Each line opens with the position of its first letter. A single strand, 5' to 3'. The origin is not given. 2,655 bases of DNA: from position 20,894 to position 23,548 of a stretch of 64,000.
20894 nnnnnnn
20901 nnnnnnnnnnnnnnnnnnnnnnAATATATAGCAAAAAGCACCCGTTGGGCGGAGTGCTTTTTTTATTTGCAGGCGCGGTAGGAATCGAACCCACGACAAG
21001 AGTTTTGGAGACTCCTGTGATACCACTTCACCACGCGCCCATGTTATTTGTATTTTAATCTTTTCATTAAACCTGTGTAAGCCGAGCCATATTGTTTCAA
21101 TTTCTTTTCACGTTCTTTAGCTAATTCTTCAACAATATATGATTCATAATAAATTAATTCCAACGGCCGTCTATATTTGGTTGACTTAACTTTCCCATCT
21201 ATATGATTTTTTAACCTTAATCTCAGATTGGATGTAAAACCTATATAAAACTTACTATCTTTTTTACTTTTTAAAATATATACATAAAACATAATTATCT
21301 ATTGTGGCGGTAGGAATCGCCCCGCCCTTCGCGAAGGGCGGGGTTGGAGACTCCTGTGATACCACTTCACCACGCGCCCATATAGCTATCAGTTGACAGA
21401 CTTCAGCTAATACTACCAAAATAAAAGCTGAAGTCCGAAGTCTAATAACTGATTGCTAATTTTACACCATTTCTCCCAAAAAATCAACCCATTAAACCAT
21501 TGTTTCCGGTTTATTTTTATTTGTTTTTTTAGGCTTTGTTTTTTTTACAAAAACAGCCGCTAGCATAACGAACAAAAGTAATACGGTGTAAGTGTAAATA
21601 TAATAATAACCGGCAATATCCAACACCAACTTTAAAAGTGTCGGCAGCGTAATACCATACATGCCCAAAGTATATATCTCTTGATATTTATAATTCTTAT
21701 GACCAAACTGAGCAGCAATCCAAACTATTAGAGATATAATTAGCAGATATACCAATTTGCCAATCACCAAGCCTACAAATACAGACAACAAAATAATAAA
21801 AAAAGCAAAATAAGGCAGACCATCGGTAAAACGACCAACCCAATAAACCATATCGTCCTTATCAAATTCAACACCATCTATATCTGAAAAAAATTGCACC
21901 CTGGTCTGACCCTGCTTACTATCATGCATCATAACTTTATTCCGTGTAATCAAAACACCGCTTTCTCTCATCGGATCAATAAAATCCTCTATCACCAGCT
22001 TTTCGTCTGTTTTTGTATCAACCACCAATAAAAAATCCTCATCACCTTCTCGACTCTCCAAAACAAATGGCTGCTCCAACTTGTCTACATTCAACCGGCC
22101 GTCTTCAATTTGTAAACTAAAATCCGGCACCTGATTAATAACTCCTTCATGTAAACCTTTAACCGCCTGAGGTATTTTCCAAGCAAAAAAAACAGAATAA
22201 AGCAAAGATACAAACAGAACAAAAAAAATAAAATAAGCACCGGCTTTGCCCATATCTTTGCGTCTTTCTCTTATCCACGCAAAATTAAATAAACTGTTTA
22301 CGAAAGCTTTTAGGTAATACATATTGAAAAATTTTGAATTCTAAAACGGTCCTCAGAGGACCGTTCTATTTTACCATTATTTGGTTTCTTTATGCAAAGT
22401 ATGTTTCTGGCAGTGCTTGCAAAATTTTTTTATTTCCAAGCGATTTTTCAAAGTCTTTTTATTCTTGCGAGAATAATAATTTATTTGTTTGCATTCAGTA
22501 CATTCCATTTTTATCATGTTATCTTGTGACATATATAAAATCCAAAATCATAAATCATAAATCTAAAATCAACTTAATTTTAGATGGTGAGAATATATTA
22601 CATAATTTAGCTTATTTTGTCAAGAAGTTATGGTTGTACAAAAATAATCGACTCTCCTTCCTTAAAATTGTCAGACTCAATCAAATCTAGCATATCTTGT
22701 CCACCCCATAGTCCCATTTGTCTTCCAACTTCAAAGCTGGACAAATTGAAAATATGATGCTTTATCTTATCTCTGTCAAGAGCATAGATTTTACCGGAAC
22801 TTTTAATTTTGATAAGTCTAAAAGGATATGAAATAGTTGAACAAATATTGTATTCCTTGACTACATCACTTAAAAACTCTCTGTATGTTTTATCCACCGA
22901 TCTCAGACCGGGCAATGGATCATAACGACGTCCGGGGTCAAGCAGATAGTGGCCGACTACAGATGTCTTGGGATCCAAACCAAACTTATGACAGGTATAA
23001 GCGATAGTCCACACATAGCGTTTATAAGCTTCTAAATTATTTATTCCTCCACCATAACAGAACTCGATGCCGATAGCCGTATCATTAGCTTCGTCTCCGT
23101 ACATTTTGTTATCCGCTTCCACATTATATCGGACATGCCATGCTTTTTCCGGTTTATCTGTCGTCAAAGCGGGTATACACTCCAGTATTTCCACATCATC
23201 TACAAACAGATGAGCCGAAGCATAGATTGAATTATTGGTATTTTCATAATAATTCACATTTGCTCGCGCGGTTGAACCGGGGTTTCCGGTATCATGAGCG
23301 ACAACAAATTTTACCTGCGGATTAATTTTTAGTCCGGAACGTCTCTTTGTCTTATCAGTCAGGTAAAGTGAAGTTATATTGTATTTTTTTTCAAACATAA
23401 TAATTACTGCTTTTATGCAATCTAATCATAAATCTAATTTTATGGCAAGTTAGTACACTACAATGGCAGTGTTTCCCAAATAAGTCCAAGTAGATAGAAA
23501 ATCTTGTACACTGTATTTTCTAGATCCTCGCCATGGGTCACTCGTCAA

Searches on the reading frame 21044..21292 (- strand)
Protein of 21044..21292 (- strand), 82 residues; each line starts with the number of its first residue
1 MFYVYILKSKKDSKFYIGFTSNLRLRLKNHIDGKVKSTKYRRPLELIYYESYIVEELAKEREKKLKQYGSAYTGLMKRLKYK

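Call 56: search_protein_families(library=pfam, proteins=[window:21044-21292:-], max_evalue=0.01)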
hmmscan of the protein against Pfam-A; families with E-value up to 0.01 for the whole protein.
window:21044-21292:- (82 aa): 2 families
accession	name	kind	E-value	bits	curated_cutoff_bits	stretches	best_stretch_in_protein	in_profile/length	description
PF01541.30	GIY-YIG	-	8.8e-16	58.4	22.6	1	1-68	1-71/78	GIY-YIG catalytic domain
PF10544.15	T5orf172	-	0.0078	17.1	20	1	3-57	2-62/101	T5orf172 domain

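Call 57: find_homologous_proteins(query=window:21044-21292:-, max_evalue=1e-8)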
Query window:21044-21292:- (82 aa): 808 proteins with E <= 1e-8 among 849 candidates; the best 120 are listed.
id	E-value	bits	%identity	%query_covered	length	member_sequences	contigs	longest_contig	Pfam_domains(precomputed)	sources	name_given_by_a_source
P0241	5.1e-44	165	100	100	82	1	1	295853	PF01541.31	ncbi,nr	ncbi:MAG: GIY-YIG nuclease family protein [Candidatus Magasanikbacteria bacterium]|nr:GIY-YIG nuclea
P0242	3.8e-29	118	72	100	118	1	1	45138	PF01541.31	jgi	-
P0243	4.3e-27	111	67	100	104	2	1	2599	PF01541.31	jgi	jgi:putative endonuclease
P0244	4.7e-27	111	67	100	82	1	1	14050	PF01541.31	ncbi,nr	ncbi:MAG: GIY-YIG nuclease family protein [Candidatus Doudnabacteria bacterium]|nr:GIY-YIG nuclease 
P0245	4.4e-26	108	68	98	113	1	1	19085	PF01541.31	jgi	jgi:putative endonuclease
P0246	9.9e-26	107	66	98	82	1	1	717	PF01541.31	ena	-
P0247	1.2e-25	107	70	98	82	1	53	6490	PF01541.31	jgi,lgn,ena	-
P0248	2.8e-25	106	70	96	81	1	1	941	PF01541.31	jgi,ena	-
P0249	6.4e-25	105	66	100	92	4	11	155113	PF01541.31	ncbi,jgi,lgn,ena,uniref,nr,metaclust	ncbi:MAG: Excinuclease ABC C subunit domain protein [Candidatus Falkowbacteria bacterium GW2011_GWC2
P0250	8.2e-25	104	70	96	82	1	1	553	PF01541.31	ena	-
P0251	9.1e-25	104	71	96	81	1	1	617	PF01541.31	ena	-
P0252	9.3e-25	104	66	98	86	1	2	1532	PF10544.16,PF01541.31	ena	-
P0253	1.1e-24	104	68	96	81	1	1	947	PF01541.31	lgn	-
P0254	1.1e-24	104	69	98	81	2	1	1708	PF01541.31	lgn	-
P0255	1.2e-24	104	66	96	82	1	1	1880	PF01541.31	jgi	jgi:putative endonuclease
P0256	1.3e-24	104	63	100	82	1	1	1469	PF01541.31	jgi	jgi:putative endonuclease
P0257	2.0e-24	103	67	96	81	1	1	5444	PF01541.31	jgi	jgi:putative endonuclease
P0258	2.1e-24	103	66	96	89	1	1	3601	PF01541.31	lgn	-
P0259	2.5e-24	103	63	96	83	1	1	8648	PF01541.31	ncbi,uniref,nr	ncbi:MAG: excinuclease ABC subunit C [Candidatus Magasanikbacteria bacterium CG_4_10_14_0_8_um_filte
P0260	2.5e-24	103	70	100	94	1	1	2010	PF01541.31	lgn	-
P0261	3.8e-24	102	70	96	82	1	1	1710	PF01541.31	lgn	-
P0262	9.9e-24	101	65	96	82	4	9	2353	PF01541.31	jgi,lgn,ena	-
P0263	1.1e-23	101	64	91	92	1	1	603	PF01541.31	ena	-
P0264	1.1e-23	101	63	96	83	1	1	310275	PF01541.31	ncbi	-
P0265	1.5e-23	100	65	98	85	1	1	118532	PF10544.16,PF01541.31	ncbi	-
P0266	2.6e-23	99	68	96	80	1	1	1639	PF01541.31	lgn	-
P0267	2.7e-23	99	62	96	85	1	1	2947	PF10544.16,PF01541.31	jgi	-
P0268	2.8e-23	99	61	98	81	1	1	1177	PF01541.31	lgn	-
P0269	3.7e-23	99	65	96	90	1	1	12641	PF01541.31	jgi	jgi:putative endonuclease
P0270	4.3e-23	99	64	98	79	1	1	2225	PF01541.31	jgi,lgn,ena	-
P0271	4.7e-23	99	65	95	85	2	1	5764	PF01541.31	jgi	-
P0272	6.0e-23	98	65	96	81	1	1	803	PF01541.31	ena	-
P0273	7.2e-23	98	65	98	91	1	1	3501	PF01541.31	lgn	-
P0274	7.7e-23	98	65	96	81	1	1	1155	PF01541.31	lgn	-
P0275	7.8e-23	98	63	98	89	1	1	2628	PF01541.31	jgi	jgi:putative endonuclease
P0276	7.9e-23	98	65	96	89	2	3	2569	PF01541.31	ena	-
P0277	8.0e-23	98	64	98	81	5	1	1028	PF01541.31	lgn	-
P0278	8.4e-23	98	63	96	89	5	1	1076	PF01541.31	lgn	-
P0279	8.9e-23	98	65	96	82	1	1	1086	PF01541.31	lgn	-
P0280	9.1e-23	98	62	96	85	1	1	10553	PF10544.16,PF01541.31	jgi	-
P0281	9.9e-23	98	62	96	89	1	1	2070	PF01541.31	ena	-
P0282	1.2e-22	97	67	96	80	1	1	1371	PF01541.31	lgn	-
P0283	1.3e-22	97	66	96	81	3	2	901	PF01541.31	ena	-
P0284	1.8e-22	97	64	98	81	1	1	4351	PF01541.31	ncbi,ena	-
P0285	2.0e-22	97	67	96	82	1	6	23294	PF01541.31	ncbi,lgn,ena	ncbi:MAG: GIY-YIG nuclease family protein [Patescibacteria group bacterium]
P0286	2.9e-22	96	61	98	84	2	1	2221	PF01541.31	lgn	-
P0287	2.9e-22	96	64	98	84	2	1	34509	PF01541.31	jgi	-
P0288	3.2e-22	96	62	96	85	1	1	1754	PF10544.16,PF13455.13,PF01541.31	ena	-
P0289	3.4e-22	96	68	96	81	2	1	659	PF10544.16,PF01541.31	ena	-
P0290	3.8e-22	96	62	100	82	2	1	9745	PF01541.31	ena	-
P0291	3.8e-22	96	63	98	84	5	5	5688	PF10544.16,PF01541.31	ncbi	-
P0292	4.0e-22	96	66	96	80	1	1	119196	PF01541.31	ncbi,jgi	ncbi:MAG: GIY-YIG nuclease family protein [Candidatus Doudnabacteria bacterium]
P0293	4.4e-22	96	65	98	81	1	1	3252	PF01541.31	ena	-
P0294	4.9e-22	95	61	96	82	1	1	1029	PF01541.31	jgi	jgi:putative endonuclease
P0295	5.2e-22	95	63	98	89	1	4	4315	PF01541.31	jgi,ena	-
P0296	5.4e-22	95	62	96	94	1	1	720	PF01541.31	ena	-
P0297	6.1e-22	95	65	98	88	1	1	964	PF01541.31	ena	-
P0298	6.7e-22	95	61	98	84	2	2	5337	PF10544.16,PF01541.31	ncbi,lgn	-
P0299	6.9e-22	95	60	98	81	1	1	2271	PF01541.31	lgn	-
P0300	7.4e-22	95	62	96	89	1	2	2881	PF01541.31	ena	-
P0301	8.0e-22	95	68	98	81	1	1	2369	PF10544.16,PF01541.31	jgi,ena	-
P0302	8.0e-22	95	63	98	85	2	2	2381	PF10544.16,PF01541.31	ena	-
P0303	8.6e-22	95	62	96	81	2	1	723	PF01541.31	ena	-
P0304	1.0e-21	94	61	96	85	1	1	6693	PF10544.16,PF01541.31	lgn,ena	-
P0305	1.1e-21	94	68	98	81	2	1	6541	PF10544.16,PF01541.31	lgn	-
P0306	1.1e-21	94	63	98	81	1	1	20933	PF01541.31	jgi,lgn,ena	-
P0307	1.1e-21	94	63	96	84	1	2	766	PF01541.31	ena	-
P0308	1.2e-21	94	62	96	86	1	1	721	PF10544.16,PF13455.13,PF01541.31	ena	-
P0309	1.4e-21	94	60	98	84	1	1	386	PF01541.31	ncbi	-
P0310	1.4e-21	94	62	96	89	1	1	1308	PF01541.31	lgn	-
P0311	1.5e-21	94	61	98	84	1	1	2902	PF10544.16,PF01541.31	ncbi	-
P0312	1.6e-21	94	63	96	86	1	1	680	PF01541.31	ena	-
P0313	1.8e-21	94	65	96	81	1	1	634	PF01541.31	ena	-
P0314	2.0e-21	93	66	100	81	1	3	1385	PF10544.16,PF01541.31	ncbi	-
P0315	2.0e-21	93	68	96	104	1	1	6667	PF01541.31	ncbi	-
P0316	2.1e-21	93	64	99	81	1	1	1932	PF01541.31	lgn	-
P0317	2.1e-21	93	63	96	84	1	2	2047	PF01541.31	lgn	-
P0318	2.2e-21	93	62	96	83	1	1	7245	PF01541.31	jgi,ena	-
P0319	2.3e-21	93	63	96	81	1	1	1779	PF01541.31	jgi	jgi:putative endonuclease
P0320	2.3e-21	93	62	96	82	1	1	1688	PF10544.16,PF01541.31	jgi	jgi:putative endonuclease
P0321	2.4e-21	93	59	96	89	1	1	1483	PF01541.31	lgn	-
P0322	2.4e-21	93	61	96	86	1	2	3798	PF10544.16,PF01541.31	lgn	-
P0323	2.5e-21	93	60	98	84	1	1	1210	PF01541.31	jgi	-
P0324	2.5e-21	93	63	96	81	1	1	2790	PF01541.31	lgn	-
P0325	2.6e-21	93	60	98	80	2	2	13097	PF01541.31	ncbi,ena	-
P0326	2.6e-21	93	58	96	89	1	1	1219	PF01541.31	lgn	-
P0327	2.9e-21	93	63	96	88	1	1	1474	PF01541.31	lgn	-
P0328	3.0e-21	93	62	100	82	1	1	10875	PF01541.31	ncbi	-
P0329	3.1e-21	93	59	96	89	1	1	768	PF01541.31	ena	-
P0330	3.5e-21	93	62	95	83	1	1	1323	PF01541.31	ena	-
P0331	3.6e-21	93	61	96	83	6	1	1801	PF01541.31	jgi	-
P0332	3.6e-21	93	61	96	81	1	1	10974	PF01541.31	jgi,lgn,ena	-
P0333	3.9e-21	93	61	88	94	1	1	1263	PF01541.31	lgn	-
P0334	4.2e-21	92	62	96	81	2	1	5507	PF01541.31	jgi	jgi:putative endonuclease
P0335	4.7e-21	92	58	96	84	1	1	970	PF01541.31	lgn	-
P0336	5.0e-21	92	61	98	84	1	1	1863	PF10544.16,PF01541.31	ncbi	-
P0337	5.2e-21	92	58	100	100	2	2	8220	PF01541.31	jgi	-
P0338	5.3e-21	92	63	98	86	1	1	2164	PF10544.16,PF01541.31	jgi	-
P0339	5.6e-21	92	62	96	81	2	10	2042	PF01541.31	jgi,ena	-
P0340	5.9e-21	92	62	96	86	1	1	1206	PF01541.31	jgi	-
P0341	6.8e-21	92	58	96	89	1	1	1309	PF01541.31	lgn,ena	-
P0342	7.1e-21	92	63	98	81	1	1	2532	PF01541.31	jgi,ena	-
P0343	7.3e-21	92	59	96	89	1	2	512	PF01541.31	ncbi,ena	-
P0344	7.4e-21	92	59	96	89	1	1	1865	PF01541.31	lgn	-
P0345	7.5e-21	92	61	98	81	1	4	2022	PF01541.31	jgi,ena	-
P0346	7.8e-21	92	63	96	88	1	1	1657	PF01541.31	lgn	-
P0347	8.3e-21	91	65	96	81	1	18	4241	PF01541.31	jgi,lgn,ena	-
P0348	8.4e-21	91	58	98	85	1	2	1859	PF10544.16,PF01541.31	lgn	-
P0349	8.9e-21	91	59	96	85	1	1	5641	PF01541.31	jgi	jgi:putative endonuclease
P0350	9.1e-21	91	61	98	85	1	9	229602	PF10544.16,PF01541.31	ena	-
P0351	9.6e-21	91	58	96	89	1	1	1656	PF01541.31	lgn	-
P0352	9.9e-21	91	58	96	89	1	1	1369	PF01541.31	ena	-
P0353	1.2e-20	91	58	96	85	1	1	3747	PF01541.31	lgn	-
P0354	1.2e-20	91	62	96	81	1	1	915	PF01541.31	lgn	-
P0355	1.2e-20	91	57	96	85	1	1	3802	PF10544.16,PF13455.13,PF01541.31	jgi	jgi:putative endonuclease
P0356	1.4e-20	91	62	96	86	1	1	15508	PF10544.16,PF01541.31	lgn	-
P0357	1.4e-20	91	59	96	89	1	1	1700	PF01541.31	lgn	-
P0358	1.4e-20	91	60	99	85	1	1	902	PF01541.31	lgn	-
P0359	1.5e-20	91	60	98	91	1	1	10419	PF01541.31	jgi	jgi:putative endonuclease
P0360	1.5e-20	91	58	99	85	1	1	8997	PF01541.31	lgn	-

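Call 58: find_encoding_contigs(protein=P0247, flank=2500, max_places=10)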
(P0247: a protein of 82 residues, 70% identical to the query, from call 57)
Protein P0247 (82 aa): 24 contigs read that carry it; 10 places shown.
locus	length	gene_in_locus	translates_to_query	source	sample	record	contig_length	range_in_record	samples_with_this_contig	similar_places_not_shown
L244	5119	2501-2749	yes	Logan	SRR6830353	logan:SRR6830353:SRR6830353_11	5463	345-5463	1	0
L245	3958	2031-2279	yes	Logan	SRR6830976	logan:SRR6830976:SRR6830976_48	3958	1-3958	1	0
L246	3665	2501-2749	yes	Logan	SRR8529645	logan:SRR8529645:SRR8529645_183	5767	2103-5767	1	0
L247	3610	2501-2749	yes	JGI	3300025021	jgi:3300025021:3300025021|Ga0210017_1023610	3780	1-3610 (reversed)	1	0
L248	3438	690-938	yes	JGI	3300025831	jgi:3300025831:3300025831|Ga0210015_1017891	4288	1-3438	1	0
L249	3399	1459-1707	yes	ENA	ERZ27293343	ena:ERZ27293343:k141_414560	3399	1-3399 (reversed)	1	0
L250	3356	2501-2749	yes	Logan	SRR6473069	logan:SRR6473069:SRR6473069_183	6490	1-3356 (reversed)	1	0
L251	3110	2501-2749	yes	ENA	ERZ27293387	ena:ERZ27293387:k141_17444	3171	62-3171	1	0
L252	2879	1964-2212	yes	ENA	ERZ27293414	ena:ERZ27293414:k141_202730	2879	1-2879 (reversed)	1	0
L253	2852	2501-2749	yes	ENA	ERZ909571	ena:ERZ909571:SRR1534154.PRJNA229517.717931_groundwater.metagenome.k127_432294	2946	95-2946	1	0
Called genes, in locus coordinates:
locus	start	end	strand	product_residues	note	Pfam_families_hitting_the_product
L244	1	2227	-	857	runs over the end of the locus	?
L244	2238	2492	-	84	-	-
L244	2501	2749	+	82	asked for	PF01541:GIY-YIG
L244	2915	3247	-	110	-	PF01541:GIY-YIG, PF10544:T5orf172 (weak)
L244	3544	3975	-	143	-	-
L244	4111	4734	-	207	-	PF12686:DUF3800 (weak)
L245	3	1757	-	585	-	?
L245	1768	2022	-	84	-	-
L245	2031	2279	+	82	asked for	PF01541:GIY-YIG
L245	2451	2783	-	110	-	PF01541:GIY-YIG, PF10544:T5orf172 (weak)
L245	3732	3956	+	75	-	?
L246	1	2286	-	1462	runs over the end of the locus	?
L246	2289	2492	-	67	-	-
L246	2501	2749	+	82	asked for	PF01541:GIY-YIG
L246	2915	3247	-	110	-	PF01541:GIY-YIG, PF10544:T5orf172 (weak)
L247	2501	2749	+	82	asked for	PF01541:GIY-YIG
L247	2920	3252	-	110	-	PF01541:GIY-YIG, PF10544:T5orf172 (weak)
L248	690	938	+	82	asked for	PF01541:GIY-YIG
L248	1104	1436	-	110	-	PF01541:GIY-YIG, PF10544:T5orf172 (weak)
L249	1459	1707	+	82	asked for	PF01541:GIY-YIG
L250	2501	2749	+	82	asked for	PF01541:GIY-YIG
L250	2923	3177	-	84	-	PF01541:GIY-YIG, PF10544:T5orf172 (weak)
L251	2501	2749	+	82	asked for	PF01541:GIY-YIG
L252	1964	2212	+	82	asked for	PF01541:GIY-YIG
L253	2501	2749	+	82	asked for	PF01541:GIY-YIG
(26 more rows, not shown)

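Call 59: find_encoding_contigs(protein=P0249, flank=2500, max_places=10)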
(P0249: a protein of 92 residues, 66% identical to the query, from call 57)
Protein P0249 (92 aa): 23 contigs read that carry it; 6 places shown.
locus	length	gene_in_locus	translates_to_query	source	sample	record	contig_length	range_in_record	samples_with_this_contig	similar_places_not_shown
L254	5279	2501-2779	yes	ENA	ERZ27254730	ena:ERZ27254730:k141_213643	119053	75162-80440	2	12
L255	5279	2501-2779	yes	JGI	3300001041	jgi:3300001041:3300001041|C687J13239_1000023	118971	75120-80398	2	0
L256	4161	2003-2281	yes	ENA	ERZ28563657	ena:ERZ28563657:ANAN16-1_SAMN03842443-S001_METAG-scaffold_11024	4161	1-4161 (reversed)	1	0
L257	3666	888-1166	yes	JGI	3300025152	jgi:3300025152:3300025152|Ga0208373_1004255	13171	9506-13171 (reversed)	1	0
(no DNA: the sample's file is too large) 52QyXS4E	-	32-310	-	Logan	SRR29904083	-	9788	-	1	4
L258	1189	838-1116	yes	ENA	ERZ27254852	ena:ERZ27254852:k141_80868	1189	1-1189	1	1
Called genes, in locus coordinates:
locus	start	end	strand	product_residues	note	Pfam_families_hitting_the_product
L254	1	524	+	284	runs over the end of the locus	PF01149:Fapy_DNA_glyco, PF06831:H2TH, PF06827:zf-FPG_IleRS (weak)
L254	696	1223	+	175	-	PF02915:Rubrerythrin, PF23458:DUF7130 (weak), PF21349:RUBY_RBDX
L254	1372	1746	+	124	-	PF06397:Desulfoferrod_N, PF01880:Desulfoferrodox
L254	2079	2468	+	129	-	-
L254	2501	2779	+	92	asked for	PF01541:GIY-YIG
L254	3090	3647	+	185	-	-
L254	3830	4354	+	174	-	PF00293:NUDIX, PF14815:NUDIX_4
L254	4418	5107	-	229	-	PF02463:SMC_N (faint), PF00005:ABC_tran, PF13304:AAA_21 (faint)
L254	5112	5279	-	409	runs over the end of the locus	PF02687:FtsX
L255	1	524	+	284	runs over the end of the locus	PF01149:Fapy_DNA_glyco, PF06831:H2TH, PF06827:zf-FPG_IleRS (weak)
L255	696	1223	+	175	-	PF02915:Rubrerythrin, PF23458:DUF7130 (weak), PF21349:RUBY_RBDX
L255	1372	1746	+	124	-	PF06397:Desulfoferrod_N, PF01880:Desulfoferrodox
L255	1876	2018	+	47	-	PF00471:Ribosomal_L33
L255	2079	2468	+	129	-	-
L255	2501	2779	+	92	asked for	PF01541:GIY-YIG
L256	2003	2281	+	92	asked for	PF01541:GIY-YIG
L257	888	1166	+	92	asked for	PF01541:GIY-YIG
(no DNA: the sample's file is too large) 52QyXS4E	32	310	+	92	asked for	PF01541:GIY-YIG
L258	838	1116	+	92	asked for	PF01541:GIY-YIG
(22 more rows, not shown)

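Call 60: find_encoding_contigs(protein=P0242, flank=2500, max_places=10)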
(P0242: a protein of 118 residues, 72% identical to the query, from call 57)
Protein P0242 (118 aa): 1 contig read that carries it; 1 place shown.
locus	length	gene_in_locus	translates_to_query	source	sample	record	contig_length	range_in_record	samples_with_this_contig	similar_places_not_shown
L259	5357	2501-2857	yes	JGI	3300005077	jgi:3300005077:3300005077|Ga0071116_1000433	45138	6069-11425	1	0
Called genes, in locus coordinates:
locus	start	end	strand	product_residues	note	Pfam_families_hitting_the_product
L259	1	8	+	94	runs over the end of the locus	PF22277:EncFtn-like (weak), PF02915:Rubrerythrin, PF09537:DUF2383 (weak)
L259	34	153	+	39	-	PF06397:Desulfoferrod_N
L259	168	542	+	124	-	PF06397:Desulfoferrod_N, PF01880:Desulfoferrodox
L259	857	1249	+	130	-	-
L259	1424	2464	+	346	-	PF01594:AI-2E_transport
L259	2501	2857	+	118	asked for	PF01541:GIY-YIG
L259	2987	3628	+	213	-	PF13328:HD_4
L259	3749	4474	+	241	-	PF00106:adh_short, PF08659:KR, PF13561:adh_short_C2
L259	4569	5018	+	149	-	PF06966:DUF1295 (weak), PF04191:PEMT, PF04140:ICMT (weak)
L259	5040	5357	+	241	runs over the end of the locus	-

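Call 74: find_encoding_contigs(protein=P0242, flank=10000, max_places=1)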
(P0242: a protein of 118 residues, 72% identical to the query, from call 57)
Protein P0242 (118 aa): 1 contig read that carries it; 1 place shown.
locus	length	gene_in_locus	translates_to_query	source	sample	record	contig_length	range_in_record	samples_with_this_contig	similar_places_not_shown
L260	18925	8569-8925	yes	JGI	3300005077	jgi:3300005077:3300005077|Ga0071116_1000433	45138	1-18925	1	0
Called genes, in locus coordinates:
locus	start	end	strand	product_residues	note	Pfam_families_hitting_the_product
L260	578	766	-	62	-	-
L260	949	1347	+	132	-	PF25056:DUF7793, PF11964:SpoIIAA-like (weak)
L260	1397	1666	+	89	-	-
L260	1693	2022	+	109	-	-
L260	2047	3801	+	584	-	PF13185:GAF_2 (weak), PF00512:HisKA, PF02518:HATPase_c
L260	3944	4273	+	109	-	-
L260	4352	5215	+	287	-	PF01149:Fapy_DNA_glyco, PF06831:H2TH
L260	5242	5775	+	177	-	PF00210:Ferritin (faint), PF02915:Rubrerythrin, PF23458:DUF7130 (faint), PF21349:RUBY_RBDX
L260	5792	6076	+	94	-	PF22277:EncFtn-like (weak), PF02915:Rubrerythrin, PF09537:DUF2383 (weak)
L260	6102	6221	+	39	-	PF06397:Desulfoferrod_N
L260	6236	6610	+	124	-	PF06397:Desulfoferrod_N, PF01880:Desulfoferrodox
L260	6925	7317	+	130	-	-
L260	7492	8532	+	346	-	PF01594:AI-2E_transport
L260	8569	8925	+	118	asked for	PF01541:GIY-YIG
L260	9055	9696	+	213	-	PF13328:HD_4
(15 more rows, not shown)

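Call 93: find_encoding_contigs(protein=P0259, flank=5000, max_places=3)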
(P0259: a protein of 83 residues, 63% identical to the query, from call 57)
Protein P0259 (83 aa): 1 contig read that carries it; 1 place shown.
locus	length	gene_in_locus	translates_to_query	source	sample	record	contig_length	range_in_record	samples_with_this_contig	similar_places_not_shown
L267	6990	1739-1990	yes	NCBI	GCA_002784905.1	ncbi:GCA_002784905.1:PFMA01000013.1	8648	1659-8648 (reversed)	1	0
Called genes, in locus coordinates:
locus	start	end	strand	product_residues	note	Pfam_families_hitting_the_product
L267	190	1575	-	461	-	PF01476:LysM, PF23446:LysM1_NFP_LYK (faint), PF23473:LysM3_LYK4_5 (weak), PF01476:LysM, PF01551:Peptidase_M23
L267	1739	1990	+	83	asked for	PF01541:GIY-YIG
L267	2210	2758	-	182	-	-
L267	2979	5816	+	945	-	PF00912:Transgly, PF00905:Transpeptidase, PF17957:Big_7 (weak)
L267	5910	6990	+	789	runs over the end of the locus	PF10101:DUF2339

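Call 94: find_encoding_contigs(protein=P0244, flank=5000, max_places=3)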
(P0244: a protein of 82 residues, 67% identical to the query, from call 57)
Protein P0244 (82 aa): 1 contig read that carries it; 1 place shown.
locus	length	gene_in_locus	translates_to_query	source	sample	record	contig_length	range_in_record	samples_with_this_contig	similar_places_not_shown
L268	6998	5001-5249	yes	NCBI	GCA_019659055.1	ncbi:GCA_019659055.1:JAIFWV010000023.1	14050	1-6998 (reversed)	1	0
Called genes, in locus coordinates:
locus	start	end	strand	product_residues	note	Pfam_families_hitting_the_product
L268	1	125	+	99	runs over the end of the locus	-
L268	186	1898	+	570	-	PF13185:GAF_2 (weak), PF13596:PAS_10 (faint), PF00512:HisKA, PF02518:HATPase_c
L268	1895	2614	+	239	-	PF00512:HisKA, PF02518:HATPase_c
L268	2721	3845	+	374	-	PF22612:GH113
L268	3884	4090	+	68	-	-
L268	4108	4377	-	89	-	-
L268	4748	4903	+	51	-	PF00471:Ribosomal_L33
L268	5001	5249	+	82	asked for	PF01541:GIY-YIG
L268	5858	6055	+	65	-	-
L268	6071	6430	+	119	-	-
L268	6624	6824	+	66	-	PF00313:CSD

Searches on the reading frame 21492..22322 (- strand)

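Call 56: search_protein_families(library=pfam, proteins=[window:21492-22322:-], max_evalue=0.01)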
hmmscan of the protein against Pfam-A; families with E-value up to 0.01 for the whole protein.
window:21492-22322:- (276 aa): 2 families
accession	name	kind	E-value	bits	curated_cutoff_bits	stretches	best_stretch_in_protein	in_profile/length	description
PF06691.16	DUF1189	-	2.2e-34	119.5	28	1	5-255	2-243/244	Protein of unknown function (DUF1189)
PF04893.22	Yip1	-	0.0028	18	28.6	1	168-254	48-144/173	Yip1 domain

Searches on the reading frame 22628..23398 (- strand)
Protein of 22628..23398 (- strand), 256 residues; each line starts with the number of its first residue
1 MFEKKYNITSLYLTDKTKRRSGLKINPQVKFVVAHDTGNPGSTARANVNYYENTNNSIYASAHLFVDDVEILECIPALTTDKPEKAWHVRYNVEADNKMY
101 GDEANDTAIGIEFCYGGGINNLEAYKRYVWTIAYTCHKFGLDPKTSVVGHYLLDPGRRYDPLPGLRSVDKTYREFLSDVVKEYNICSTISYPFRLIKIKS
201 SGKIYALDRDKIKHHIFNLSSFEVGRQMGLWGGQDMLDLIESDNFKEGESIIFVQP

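Call 107: search_protein_families(library=pfam, proteins=[window:22628-23398:-], max_evalue=0.0001)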
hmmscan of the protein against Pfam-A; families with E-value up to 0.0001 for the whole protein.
window:22628-23398:- (256 aa): 1 family
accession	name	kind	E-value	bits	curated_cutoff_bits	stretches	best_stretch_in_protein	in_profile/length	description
PF01510.30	Amidase_2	-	6.9e-18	65.7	26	1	28-161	4-129/131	N-acetylmuramoyl-L-alanine amidase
